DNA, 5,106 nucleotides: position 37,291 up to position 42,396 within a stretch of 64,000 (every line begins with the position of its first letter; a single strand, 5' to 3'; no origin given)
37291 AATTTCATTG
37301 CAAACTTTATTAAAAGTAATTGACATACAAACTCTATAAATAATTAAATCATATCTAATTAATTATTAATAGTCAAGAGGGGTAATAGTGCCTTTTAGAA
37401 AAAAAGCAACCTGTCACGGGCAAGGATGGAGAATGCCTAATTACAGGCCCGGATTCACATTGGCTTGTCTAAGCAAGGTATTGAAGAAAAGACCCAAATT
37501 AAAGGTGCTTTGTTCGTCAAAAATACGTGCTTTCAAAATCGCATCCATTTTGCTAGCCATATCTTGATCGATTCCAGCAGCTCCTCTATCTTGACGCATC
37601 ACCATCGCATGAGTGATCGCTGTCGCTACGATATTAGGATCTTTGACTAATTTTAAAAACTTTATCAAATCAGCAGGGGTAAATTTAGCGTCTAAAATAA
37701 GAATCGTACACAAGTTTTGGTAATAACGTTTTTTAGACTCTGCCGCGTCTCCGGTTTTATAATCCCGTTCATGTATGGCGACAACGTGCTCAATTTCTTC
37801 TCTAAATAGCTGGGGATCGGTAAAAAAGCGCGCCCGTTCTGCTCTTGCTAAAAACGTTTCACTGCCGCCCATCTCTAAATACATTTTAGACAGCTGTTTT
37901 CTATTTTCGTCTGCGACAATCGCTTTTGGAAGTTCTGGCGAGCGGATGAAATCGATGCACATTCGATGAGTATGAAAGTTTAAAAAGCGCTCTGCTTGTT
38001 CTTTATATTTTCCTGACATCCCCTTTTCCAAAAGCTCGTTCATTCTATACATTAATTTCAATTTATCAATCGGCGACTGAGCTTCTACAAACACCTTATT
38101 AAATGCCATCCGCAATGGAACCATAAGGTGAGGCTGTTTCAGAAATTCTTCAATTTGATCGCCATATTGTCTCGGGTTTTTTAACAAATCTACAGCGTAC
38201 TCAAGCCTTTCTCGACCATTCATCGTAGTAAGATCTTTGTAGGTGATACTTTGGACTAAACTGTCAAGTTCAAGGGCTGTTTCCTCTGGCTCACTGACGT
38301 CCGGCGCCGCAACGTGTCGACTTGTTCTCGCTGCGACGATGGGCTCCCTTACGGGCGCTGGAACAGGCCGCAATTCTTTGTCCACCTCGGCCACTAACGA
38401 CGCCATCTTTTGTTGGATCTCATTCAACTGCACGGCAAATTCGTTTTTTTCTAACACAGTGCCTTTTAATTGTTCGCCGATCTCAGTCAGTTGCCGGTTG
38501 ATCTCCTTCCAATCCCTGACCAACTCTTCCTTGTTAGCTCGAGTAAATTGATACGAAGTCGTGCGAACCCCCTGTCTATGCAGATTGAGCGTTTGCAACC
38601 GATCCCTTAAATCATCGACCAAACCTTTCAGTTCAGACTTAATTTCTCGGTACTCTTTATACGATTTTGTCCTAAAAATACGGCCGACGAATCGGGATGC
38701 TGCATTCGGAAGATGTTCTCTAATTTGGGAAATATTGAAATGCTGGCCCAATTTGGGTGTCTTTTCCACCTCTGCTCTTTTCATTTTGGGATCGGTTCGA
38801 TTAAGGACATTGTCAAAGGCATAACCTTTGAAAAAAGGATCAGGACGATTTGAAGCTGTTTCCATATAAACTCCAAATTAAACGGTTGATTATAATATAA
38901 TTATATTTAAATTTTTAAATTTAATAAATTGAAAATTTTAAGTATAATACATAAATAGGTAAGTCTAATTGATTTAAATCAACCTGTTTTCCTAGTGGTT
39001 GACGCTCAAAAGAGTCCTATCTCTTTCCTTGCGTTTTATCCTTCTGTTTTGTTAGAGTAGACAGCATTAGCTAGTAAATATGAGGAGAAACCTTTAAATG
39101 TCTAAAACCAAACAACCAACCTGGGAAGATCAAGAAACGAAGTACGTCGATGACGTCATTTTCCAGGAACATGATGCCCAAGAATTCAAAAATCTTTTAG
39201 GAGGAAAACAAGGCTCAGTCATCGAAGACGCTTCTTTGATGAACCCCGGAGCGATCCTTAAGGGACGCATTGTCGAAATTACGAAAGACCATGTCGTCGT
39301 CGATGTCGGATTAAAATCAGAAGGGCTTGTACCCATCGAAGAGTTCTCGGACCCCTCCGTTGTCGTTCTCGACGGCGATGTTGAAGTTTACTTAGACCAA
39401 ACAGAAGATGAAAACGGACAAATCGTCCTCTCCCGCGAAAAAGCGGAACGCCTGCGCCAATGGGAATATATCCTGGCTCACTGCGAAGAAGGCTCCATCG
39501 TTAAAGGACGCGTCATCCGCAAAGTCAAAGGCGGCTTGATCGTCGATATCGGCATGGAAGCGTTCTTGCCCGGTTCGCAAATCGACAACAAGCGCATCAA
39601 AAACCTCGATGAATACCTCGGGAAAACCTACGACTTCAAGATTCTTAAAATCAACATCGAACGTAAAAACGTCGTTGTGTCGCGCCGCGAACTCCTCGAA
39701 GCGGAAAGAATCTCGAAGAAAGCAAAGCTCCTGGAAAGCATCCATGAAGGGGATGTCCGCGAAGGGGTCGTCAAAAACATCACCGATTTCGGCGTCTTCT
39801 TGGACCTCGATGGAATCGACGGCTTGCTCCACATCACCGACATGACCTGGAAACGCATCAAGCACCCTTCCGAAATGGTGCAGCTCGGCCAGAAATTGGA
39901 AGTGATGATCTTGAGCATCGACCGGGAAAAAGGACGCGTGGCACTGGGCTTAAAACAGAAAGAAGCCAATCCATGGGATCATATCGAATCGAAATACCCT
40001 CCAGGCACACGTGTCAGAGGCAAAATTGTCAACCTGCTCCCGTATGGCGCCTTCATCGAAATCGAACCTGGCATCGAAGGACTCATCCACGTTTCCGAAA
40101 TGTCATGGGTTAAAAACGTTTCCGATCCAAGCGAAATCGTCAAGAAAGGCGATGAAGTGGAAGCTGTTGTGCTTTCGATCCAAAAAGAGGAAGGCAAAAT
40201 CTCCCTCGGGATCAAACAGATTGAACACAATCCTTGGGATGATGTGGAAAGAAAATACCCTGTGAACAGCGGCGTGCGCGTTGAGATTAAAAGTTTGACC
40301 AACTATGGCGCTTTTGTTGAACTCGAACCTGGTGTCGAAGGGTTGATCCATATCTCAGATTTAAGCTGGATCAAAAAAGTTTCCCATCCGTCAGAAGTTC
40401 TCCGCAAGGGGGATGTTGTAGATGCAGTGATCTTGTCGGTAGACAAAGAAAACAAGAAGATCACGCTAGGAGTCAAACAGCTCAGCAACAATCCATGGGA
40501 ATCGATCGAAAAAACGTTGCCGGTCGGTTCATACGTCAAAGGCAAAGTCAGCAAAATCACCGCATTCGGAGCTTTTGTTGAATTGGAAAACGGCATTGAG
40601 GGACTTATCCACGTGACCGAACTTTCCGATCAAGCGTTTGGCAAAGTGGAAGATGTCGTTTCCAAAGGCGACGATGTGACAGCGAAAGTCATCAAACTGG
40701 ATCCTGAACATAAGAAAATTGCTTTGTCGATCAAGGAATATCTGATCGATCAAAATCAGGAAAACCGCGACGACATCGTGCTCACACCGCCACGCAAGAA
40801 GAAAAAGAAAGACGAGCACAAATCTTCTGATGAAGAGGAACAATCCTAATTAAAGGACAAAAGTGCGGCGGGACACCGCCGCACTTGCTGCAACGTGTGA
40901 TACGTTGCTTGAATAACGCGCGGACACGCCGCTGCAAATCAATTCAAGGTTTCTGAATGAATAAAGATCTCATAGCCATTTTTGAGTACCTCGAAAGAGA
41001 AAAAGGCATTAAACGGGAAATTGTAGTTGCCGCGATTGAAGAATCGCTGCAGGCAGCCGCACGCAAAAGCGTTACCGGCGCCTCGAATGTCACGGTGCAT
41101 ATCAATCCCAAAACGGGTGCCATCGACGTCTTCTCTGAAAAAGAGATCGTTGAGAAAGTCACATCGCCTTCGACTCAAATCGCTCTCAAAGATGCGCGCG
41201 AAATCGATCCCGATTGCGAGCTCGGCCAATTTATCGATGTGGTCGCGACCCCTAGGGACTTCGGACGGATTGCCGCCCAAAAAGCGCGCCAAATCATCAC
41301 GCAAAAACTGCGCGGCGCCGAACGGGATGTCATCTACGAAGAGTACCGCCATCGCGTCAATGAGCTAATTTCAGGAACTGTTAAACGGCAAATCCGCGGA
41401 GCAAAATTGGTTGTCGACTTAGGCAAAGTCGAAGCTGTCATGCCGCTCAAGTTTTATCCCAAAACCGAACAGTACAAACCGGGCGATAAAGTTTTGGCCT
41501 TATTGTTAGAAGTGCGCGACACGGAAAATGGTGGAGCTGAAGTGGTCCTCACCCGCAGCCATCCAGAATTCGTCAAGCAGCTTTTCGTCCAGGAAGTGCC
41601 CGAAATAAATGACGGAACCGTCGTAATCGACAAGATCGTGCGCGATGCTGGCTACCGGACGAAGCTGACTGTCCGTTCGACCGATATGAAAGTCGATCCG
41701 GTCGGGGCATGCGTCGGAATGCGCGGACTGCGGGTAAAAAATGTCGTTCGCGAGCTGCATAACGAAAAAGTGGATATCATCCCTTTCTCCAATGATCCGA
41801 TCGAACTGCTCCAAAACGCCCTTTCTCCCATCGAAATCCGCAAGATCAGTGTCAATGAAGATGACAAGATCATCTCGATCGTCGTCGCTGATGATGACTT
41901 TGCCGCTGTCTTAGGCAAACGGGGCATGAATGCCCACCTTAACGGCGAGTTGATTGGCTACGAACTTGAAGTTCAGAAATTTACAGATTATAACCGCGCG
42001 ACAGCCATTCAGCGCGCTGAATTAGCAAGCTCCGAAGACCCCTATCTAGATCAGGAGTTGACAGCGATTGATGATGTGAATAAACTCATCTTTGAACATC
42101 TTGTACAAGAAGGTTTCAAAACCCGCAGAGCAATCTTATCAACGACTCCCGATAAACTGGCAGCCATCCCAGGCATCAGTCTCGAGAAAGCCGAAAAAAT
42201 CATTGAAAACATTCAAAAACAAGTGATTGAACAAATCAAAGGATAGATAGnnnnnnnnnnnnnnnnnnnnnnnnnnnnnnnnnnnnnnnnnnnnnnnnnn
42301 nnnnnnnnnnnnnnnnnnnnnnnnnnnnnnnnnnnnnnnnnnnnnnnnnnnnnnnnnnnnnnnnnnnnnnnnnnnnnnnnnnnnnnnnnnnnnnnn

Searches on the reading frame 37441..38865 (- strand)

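Call 20: search_protein_families(library=pfam, proteins=[window:37441-38865:-], max_evalue=0.00001)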
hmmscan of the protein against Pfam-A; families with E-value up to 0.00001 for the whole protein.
window:37441-38865:- (474 aa): 0 families

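Call 67: search_protein_families(library=pfam, proteins=[window:37441-38865:-], max_evalue=0.01)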
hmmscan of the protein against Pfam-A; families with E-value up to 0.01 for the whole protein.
window:37441-38865:- (474 aa): 1 family
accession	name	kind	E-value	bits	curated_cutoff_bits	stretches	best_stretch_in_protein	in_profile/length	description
PF09789.14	CC149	-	0.0062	16.3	30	0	70-165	85-183/316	Coiled-coil domain-containing protein 149-A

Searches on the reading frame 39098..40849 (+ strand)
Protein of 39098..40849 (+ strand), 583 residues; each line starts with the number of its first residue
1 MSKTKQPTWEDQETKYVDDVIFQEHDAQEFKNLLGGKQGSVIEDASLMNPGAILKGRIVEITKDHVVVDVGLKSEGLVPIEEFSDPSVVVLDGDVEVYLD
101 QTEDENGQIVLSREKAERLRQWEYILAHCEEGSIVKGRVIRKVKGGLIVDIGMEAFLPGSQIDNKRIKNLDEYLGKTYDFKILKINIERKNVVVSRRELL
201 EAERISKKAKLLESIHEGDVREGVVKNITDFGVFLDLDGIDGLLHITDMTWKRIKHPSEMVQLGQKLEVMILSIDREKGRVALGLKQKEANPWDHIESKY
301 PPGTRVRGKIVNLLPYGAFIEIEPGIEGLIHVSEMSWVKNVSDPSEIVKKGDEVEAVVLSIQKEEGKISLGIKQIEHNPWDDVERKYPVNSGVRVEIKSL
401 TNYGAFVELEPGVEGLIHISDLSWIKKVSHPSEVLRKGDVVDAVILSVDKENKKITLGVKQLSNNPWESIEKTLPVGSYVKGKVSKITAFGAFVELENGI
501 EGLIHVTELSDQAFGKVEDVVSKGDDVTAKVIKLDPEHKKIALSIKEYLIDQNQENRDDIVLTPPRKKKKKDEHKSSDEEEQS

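Call 20: search_protein_families(library=pfam, proteins=[window:39098-40849:+], max_evalue=0.00001)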
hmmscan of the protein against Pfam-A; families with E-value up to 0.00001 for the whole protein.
window:39098-40849:+ (583 aa): 5 families
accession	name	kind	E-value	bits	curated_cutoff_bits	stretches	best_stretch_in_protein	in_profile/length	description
PF00575.29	S1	-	6e-97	318.5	22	6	475-546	3-74/74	S1 RNA binding domain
PF23459.1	S1_RRP5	-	2.3e-31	108.6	27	1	477-544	4-71/72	RRP5 S1 domain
PF21710.3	Spt6_S1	-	2.3e-18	66.7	27.5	0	471-548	11-89/91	Spt6, S1/OB domain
PF13509.12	S1_2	-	3.3e-08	33.9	21.8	0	476-510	1-35/61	S1 domain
PF17092.11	PCB_OB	-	1.9e-06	29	27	0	398-441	40-93/111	Penicillin-binding protein OB-like domain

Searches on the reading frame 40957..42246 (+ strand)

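Call 20: search_protein_families(library=pfam, proteins=[window:40957-42246:+], max_evalue=0.00001)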
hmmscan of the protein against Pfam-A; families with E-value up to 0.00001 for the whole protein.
window:40957-42246:+ (429 aa): 3 families
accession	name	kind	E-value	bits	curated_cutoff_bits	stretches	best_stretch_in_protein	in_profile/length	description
PF08529.16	NusA_N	-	3.2e-39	134.3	23.8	1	4-124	1-119/119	NusA N-terminal domain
PF13184.12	KH_5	-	2e-25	89.1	27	1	231-298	1-68/69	NusA-like KH domain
PF14520.12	HHH_5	-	6.2e-09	36.6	27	1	366-420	2-56/57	Helix-hairpin-helix domain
